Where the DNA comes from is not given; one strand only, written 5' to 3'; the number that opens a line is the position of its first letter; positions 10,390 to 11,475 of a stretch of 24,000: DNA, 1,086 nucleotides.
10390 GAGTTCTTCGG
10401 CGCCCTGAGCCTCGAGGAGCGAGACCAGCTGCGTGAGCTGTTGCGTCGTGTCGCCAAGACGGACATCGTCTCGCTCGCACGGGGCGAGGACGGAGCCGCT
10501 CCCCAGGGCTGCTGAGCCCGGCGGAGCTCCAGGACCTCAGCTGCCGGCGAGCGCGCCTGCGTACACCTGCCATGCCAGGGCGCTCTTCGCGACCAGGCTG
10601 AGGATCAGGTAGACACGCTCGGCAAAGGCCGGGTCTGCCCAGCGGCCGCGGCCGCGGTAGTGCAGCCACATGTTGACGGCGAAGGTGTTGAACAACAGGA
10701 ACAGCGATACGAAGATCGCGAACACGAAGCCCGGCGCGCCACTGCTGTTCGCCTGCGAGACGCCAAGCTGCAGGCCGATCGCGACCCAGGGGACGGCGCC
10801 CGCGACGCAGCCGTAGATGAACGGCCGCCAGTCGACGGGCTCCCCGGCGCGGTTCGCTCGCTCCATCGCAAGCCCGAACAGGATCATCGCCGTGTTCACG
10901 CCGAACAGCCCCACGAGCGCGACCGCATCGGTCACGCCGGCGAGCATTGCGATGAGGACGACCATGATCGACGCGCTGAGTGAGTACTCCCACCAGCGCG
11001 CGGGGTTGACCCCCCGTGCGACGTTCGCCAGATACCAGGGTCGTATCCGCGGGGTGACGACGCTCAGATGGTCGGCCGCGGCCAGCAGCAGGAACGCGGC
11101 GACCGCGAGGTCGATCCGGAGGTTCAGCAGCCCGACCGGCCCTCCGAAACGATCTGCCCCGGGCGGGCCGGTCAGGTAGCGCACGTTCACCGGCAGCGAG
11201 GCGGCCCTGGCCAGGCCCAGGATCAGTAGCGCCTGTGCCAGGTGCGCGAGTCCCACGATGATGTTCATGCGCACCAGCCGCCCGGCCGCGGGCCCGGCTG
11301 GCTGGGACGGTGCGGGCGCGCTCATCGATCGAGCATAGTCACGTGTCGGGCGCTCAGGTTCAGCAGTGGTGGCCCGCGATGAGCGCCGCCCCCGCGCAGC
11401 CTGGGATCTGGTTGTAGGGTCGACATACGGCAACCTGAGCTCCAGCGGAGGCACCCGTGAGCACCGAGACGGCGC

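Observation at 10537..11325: Heliorhodopsin: an inverted-topology retinal protein of unsettled function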

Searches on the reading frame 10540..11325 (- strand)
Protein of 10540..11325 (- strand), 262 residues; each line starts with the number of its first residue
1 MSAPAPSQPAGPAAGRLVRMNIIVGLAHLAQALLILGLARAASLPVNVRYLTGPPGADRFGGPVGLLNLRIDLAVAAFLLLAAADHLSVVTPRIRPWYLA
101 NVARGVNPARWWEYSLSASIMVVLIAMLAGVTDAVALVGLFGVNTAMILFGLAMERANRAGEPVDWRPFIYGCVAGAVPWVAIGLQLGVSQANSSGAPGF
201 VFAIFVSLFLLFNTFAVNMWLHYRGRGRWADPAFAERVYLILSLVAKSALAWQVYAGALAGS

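Call 4: search_protein_families(library=pfam, proteins=[window:10540-11325:-], max_evalue=1)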
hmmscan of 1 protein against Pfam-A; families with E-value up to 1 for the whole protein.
window:10540-11325:- (262 aa): 1 family
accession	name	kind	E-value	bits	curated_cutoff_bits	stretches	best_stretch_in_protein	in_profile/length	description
PF18761.7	Heliorhodopsin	-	2e-86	289.7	26.7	1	17-259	1-242/242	Heliorhodopsin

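Call 5: search_protein_families(library=ncbifam, proteins=[window:10540-11325:-], max_evalue=1)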
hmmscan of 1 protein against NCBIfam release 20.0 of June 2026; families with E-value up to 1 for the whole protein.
window:10540-11325:- (262 aa): 1 family
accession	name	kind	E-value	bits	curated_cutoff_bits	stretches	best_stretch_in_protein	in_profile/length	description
NF038020.1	HeR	equivalog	1.3e-84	283.6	100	1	18-259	2-244/244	heliorhodopsin HeR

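Call 6: search_solved_structures(query=window:10540-11325:-, max_evalue=1, show_alignments=3)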
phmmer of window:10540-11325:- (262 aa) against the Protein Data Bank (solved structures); distinct sequences matched with E-value up to 1: 7.
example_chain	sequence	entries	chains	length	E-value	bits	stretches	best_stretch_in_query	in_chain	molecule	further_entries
9ljj_A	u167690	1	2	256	1.8e-61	211.3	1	16-259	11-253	Heliorhodopsin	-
6su3_X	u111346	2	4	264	2e-61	211.1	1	16-259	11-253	48C12 heliorhodopsin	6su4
6uh3_A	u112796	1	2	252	2.8e-61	210.6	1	17-259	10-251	Heliorhodopsin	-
6is6_A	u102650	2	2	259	1.4e-51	178.8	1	20-259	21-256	heliorhodopsin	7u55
7clj_A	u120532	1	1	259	3.6e-51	177.5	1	20-259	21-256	heliorhodopsin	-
9vfc_A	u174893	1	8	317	6.2e-39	137.4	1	40-258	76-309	heliorhodopsin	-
7k5n_A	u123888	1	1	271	0.34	13.7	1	90-159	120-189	Sensor domain-containing diguanylate cyclase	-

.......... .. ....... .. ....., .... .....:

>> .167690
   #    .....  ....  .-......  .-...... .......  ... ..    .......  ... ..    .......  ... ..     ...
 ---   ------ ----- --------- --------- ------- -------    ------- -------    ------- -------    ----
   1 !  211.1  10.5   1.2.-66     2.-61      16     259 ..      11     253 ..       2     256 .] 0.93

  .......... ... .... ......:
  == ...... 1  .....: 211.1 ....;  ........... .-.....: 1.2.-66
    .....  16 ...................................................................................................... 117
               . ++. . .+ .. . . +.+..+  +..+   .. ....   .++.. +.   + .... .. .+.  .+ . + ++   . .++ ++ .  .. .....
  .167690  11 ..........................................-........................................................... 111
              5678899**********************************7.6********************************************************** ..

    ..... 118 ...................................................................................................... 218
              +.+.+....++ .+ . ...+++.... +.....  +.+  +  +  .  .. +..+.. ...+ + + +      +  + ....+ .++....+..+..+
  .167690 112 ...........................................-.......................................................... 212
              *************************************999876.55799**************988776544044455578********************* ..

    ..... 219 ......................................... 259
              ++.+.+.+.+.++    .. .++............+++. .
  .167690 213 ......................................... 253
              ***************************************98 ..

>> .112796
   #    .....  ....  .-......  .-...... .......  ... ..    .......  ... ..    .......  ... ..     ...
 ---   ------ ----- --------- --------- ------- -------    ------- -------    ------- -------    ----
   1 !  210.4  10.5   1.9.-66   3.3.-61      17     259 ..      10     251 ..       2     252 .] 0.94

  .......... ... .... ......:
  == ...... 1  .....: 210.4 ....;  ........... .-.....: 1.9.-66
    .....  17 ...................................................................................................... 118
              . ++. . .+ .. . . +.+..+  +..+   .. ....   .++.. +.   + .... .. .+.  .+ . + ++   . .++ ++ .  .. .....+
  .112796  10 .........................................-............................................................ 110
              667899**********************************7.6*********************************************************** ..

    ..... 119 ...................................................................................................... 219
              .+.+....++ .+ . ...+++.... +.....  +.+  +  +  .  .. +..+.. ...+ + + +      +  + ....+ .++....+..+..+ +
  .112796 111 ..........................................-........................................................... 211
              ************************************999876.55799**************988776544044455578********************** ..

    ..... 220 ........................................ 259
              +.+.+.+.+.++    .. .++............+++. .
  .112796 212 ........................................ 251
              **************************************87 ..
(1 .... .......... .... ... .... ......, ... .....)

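Call 11: find_homologous_proteins(query=window:10540-11325:-, max_evalue=1e-20)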
Query window:10540-11325:- (262 aa): 2109 proteins with E <= 1e-20 among 8000 candidates; the best 120 are listed.
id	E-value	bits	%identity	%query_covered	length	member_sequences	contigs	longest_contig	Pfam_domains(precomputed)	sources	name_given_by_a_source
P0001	2.9e-150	517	100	93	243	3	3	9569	PF18761.8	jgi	-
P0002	2.6e-135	468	85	100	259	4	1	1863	PF18761.8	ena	-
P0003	5.0e-134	464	85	94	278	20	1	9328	PF18761.8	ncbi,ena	-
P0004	6.4e-133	460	82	100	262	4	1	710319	PF18761.8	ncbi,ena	-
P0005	9.2e-133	460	85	95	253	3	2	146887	PF18761.8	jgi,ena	jgi:hypothetical protein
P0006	1.1e-131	456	82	100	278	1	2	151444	PF18761.8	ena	-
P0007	1.2e-131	456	80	99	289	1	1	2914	PF18761.8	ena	-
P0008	3.7e-131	454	86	94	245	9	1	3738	PF18761.8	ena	-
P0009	3.4e-130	451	81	100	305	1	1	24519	PF18761.8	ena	-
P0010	1.7e-129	449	81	100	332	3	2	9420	PF18761.8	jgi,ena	-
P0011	8.8e-128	443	85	92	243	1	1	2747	PF18761.8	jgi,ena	-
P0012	8.8e-121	420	76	100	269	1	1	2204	PF18761.8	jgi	jgi:hypothetical protein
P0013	1.9e-120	419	75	99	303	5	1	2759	PF18761.8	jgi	-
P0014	6.3e-120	418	81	94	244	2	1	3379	PF18761.8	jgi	jgi:hypothetical protein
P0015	4.8e-119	415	77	94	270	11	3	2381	PF18761.8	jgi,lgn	-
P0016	6.5e-119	414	76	94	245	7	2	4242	PF18761.8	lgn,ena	-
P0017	1.8e-118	413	74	100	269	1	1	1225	PF18761.8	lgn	-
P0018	1.2e-117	410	75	98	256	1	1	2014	PF18761.8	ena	-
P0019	1.5e-116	407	74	95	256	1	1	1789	PF18761.8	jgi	jgi:hypothetical protein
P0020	5.8e-116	405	77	94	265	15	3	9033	PF18761.8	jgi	jgi:hypothetical protein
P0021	9.8e-116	404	75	97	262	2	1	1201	PF18761.8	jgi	-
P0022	2.5e-115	403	73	99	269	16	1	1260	PF18761.8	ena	-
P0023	4.7e-115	402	76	94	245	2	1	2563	PF18761.8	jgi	-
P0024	7.7e-115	401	76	95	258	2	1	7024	PF18761.8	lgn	-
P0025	1.0e-114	401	74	94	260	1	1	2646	PF18761.8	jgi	jgi:hypothetical protein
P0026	1.5e-114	400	75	95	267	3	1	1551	PF18761.8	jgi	jgi:hypothetical protein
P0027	1.8e-114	400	75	94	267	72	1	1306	PF18761.8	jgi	jgi:hypothetical protein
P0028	2.6e-114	399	74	95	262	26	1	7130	PF18761.8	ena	-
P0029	4.8e-114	398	73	99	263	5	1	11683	PF18761.8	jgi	jgi:hypothetical protein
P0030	9.5e-114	397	76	94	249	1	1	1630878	PF18761.8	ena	-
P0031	1.0e-113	397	75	97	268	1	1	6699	PF18761.8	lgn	-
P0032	1.2e-113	397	75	95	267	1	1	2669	PF18761.8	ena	-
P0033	4.1e-113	395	76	94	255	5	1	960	PF18761.8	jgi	jgi:hypothetical protein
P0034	7.2e-113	395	70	100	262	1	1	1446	PF18761.8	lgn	-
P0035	5.7e-112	392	72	93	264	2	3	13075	PF18761.8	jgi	jgi:hypothetical protein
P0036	8.2e-112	391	74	94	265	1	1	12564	PF18761.8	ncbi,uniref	ncbi:heliorhodopsin HeR [Paraconexibacter sp.]|uniref:heliorhodopsin HeR n=1 Tax=Paraconexibacter sp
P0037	9.3e-112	391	70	98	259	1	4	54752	PF18761.8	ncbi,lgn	-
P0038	1.1e-111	391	70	98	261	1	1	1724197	PF18761.8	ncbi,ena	-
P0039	3.8e-111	389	71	99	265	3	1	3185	PF18761.8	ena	-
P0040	4.4e-111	389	69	99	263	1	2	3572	PF18761.8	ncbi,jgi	jgi:hypothetical protein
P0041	9.9e-111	388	70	99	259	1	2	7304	PF18761.8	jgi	jgi:hypothetical protein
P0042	2.1e-110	386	72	95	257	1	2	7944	PF18761.8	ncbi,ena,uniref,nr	ncbi:unannotated protein [freshwater metagenome]|uniref:Unannotated protein n=1 Tax=freshwater metag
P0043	2.1e-110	386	69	98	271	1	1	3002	PF18761.8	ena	-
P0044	2.0e-109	383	71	95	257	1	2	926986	PF18761.8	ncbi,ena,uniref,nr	ncbi:unannotated protein [freshwater metagenome]|uniref:Unannotated protein n=1 Tax=freshwater metag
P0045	2.5e-109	383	66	100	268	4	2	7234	PF18761.8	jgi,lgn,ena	jgi:hypothetical protein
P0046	4.1e-109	382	69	96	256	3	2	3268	PF18761.8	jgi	-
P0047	7.0e-109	381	73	94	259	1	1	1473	PF18761.8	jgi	jgi:hypothetical protein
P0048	3.3e-108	379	75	95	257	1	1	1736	PF18761.8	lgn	-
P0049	5.0e-108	379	73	94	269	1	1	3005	PF18761.8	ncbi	-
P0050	7.2e-108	378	71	95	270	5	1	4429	PF18761.8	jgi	jgi:hypothetical protein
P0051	3.5e-107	376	72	94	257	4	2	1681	PF18761.8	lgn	-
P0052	5.1e-107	375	72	98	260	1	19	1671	PF18761.8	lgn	-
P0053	8.2e-107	375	71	96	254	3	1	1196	PF18761.8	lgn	-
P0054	8.4e-107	375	70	100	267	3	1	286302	PF18761.8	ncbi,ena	-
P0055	8.6e-107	375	74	90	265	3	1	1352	PF18761.8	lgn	-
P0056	1.9e-106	373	71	99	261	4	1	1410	PF18761.8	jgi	jgi:hypothetical protein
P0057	1.9e-106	373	71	94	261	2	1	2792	PF18761.8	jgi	jgi:hypothetical protein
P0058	2.2e-106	373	70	94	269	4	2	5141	PF18761.8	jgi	jgi:hypothetical protein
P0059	2.7e-106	373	71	96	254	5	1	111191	PF18761.8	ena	-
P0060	2.7e-106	373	72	93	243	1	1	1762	PF18761.8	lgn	-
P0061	4.5e-106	372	70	99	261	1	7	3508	PF18761.8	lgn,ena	-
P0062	4.8e-106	372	70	94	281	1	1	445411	PF18761.8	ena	-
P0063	5.5e-106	372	71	95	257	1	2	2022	PF18761.8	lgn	-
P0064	1.1e-105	371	70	99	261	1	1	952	PF18761.8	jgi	jgi:hypothetical protein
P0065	1.1e-105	371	69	100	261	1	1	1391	PF18761.8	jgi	jgi:Heliorhodopsin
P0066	1.2e-105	371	65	100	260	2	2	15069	PF18761.8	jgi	jgi:hypothetical protein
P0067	2.0e-105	370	72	94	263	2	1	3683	PF18761.8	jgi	jgi:hypothetical protein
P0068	2.4e-105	370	68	99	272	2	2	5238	PF18761.8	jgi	jgi:hypothetical protein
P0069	2.5e-105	370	70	94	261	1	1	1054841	PF18761.8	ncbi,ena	-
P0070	3.8e-105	369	68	100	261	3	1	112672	PF18761.8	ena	-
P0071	4.1e-105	369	70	99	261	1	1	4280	PF18761.8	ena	-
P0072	4.5e-105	369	68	100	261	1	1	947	PF18761.8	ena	-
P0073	4.5e-105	369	70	94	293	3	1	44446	PF18761.8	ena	-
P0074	4.6e-105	369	69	100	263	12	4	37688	PF18761.8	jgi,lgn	-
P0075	4.6e-105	369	69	100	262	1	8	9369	PF18761.8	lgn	-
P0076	5.2e-105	369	70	94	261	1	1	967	PF18761.8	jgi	jgi:hypothetical protein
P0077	5.5e-105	369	72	94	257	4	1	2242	PF18761.8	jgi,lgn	jgi:hypothetical protein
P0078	6.2e-105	369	70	98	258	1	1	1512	PF18761.8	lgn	-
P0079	7.2e-105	368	70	99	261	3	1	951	PF18761.8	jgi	jgi:hypothetical protein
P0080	7.7e-105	368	68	99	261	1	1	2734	PF18761.8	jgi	-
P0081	1.0e-104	368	69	100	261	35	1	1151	PF18761.8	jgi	-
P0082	1.3e-104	367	71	97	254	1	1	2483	PF18761.8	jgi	-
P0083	1.4e-104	367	68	100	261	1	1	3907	PF18761.8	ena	-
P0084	1.6e-104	367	70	94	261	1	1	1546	PF18761.8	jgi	jgi:hypothetical protein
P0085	1.7e-104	367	70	98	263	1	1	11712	PF18761.8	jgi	jgi:hypothetical protein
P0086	2.1e-104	367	68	98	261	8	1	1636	PF18761.8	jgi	jgi:hypothetical protein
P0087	2.4e-104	367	68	100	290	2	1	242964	PF18761.8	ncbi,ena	-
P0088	2.6e-104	366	68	100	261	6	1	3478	PF18761.8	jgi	jgi:Heliorhodopsin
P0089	3.3e-104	366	69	94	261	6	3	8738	PF18761.8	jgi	jgi:Heliorhodopsin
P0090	3.5e-104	366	69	99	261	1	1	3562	PF18761.8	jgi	jgi:hypothetical protein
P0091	3.7e-104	366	67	100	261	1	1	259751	PF18761.8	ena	-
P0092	4.0e-104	366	68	99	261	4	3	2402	PF18761.8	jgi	jgi:heliorhodopsin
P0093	4.1e-104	366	68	98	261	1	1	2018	PF18761.8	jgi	jgi:hypothetical protein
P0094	4.4e-104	366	72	94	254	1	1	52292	PF18761.8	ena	-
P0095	5.4e-104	365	71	94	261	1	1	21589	PF18761.8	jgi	jgi:hypothetical protein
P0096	5.5e-104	365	68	99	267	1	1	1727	PF18761.8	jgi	jgi:hypothetical protein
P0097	5.6e-104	365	68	100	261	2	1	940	PF18761.8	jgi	jgi:hypothetical protein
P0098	5.9e-104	365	69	100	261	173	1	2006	PF18761.8,PF01036.25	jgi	jgi:hypothetical protein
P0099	6.0e-104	365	69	100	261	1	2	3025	PF18761.8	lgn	-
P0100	6.0e-104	365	68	100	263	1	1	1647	PF18761.8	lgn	-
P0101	7.2e-104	365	70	93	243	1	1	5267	PF18761.8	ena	-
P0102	7.2e-104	365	69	98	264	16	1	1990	PF18761.8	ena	-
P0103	8.1e-104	365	67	100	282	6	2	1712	PF18761.8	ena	-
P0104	8.8e-104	365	69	94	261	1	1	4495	PF18761.8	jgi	jgi:Heliorhodopsin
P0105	1.7e-103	364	67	100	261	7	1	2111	PF18761.8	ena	-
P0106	1.9e-103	364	68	98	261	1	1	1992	PF18761.8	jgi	jgi:hypothetical protein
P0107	2.1e-103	364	68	100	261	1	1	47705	PF18761.8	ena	-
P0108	2.2e-103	363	70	94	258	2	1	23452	PF18761.8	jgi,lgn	jgi:hypothetical protein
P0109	2.4e-103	363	73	94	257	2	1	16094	PF18761.8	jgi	jgi:hypothetical protein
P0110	2.9e-103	363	67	100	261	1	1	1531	PF18761.8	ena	-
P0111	3.0e-103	363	69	98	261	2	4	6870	PF18761.8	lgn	-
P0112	3.0e-103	363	70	95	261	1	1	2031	PF18761.8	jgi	jgi:hypothetical protein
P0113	3.1e-103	363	70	94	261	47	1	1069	PF18761.8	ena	-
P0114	3.3e-103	363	70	95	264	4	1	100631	PF18761.8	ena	-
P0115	5.2e-103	362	70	95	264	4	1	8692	PF18761.8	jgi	jgi:hypothetical protein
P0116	5.4e-103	362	67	98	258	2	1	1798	PF18761.8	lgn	-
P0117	5.5e-103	362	68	100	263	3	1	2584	PF18761.8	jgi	jgi:hypothetical protein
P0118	6.4e-103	362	70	92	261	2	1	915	PF18761.8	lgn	-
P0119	7.5e-103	362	69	95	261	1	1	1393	PF18761.8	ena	-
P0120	9.6e-103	361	68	99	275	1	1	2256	PF18761.8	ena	-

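Call 13: find_related_loci(query=window:10540-11325:-, collection=genome_contigs, flank=10000)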
Query window:10540-11325:- (262 aa) in genome_contigs; peptide patterns used: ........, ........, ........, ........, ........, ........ (x = any residue, [..] = any of these).
598 stretches matched a pattern (row limit reached: there are more); 133 encode a relative of the query (tblastn E <= 1e-3); the best 80 are kept; 80 distinct loci.
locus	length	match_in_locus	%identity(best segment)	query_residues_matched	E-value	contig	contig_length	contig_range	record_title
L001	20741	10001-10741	85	16-262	1e-129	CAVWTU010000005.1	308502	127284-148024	MAG: uncultured Solirubrobacteraceae bacterium isolate MFD01689.bin.2.37 genome assembly, contig: contig_37215, whole ge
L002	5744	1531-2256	88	14-255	5e-130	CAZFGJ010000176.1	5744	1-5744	MAG TPA_asm: uncultured Solirubrobacteraceae bacterium isolate binchicken_co241_366 genome assembly, contig: NODE_16008_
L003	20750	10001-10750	84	13-262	4e-129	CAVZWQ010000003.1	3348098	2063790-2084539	MAG: uncultured Solirubrobacteraceae bacterium isolate MFD01872.bin.2.200 genome assembly, contig: contig_44839, whole g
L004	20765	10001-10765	81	1-255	5e-127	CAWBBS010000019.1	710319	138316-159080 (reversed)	MAG: uncultured Solirubrobacteraceae bacterium isolate MFD04780.bin.2.74 genome assembly, contig: contig_8020, whole gen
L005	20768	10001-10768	83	7-262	9e-131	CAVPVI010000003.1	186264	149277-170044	MAG: uncultured Solirubrobacterales bacterium isolate MFD00082.bin.2.104 genome assembly, contig: contig_11362, whole ge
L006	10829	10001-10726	75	14-255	4e-116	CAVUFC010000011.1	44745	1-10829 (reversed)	MAG: uncultured Solirubrobacteraceae bacterium isolate MFD04944.bin.2.43 genome assembly, contig: contig_20660, whole ge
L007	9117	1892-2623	76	16-259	5e-115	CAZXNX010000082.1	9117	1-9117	MAG TPA_asm: uncultured Solirubrobacteraceae bacterium isolate SRP296810_co1_287 genome assembly, contig: NODE_9959_leng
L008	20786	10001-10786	66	2-262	2e-113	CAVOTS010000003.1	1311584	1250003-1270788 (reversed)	MAG: uncultured Solirubrobacteraceae bacterium isolate MFD00082.bin.2.11 genome assembly, contig: contig_1602, whole gen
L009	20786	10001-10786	74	4-262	4e-109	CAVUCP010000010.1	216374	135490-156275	MAG: uncultured Solirubrobacteraceae bacterium isolate MFD01689.bin.2.66 genome assembly, contig: contig_37196, whole ge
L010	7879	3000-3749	72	13-262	8e-109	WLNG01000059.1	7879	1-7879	MAG: Actinomycetota bacterium isolate UFOp-RH-23may17-1206 RH-23may17-1206-c59, whole genome shotgun sequence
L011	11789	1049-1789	74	16-262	2e-108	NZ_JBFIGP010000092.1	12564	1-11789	MAG: Paraconexibacter sp. isolate Mix_sand11.2021.09.Z.102 k141_269301_length_12564_cov_28.1509, whole genome shotgun se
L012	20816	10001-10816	67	4-262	6e-108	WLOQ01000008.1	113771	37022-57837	MAG: Actinomycetota bacterium isolate UFOp-RH-23may17-598 RH-23may17-598-c8, whole genome shotgun sequence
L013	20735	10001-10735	70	17-262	3e-107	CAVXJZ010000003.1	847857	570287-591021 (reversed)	MAG: uncultured Solirubrobacterales bacterium isolate MFD05684.bin.1.340 genome assembly, contig: contig_17705, whole ge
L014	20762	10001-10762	67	1-255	2e-106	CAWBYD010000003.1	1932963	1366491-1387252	MAG: uncultured Solirubrobacteraceae bacterium isolate MFD05442.bin.2.155 genome assembly, contig: contig_2046, whole ge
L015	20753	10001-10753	70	3-255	1e-104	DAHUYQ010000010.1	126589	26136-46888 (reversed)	MAG TPA_asm: Solirubrobacterales bacterium isolate clean274 k141_174199, whole genome shotgun sequence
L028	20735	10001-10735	66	16-262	1e-99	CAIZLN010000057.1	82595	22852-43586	MAG: uncultured Solirubrobacterales bacterium isolate Loc090519-5m_bin-0122 genome assembly, contig: bin-0122:057/168, w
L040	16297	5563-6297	62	16-262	7e-94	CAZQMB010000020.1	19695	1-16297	MAG TPA_asm: uncultured Conexibacteraceae bacterium isolate SRP193358_co1_726 genome assembly, contig: NODE_6851_length_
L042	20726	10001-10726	70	20-262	6e-94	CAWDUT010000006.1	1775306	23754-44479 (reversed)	MAG: uncultured Solirubrobacteraceae bacterium isolate MFD05442.bin.1.311 genome assembly, contig: contig_4480, whole ge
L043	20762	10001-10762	66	1-255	2e-100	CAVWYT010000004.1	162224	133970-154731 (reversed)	MAG: uncultured Solirubrobacterales bacterium isolate MFD05088.bin.1.150 genome assembly, contig: contig_17735, whole ge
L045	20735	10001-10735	61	16-262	6e-93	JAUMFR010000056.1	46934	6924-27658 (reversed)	MAG: Solirubrobacterales bacterium isolate G_SOLI NODE_447_length_46934_cov_2.237550, whole genome shotgun sequence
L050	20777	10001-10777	58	2-262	6e-91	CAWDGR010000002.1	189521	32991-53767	MAG: uncultured Solirubrobacterales bacterium isolate MFD03804.bin.2.112 genome assembly, contig: contig_22929, whole ge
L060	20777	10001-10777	60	2-262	2e-88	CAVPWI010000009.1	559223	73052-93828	MAG: uncultured Solirubrobacterales bacterium isolate MFD09964.bin.1.283 genome assembly, contig: contig_5081, whole gen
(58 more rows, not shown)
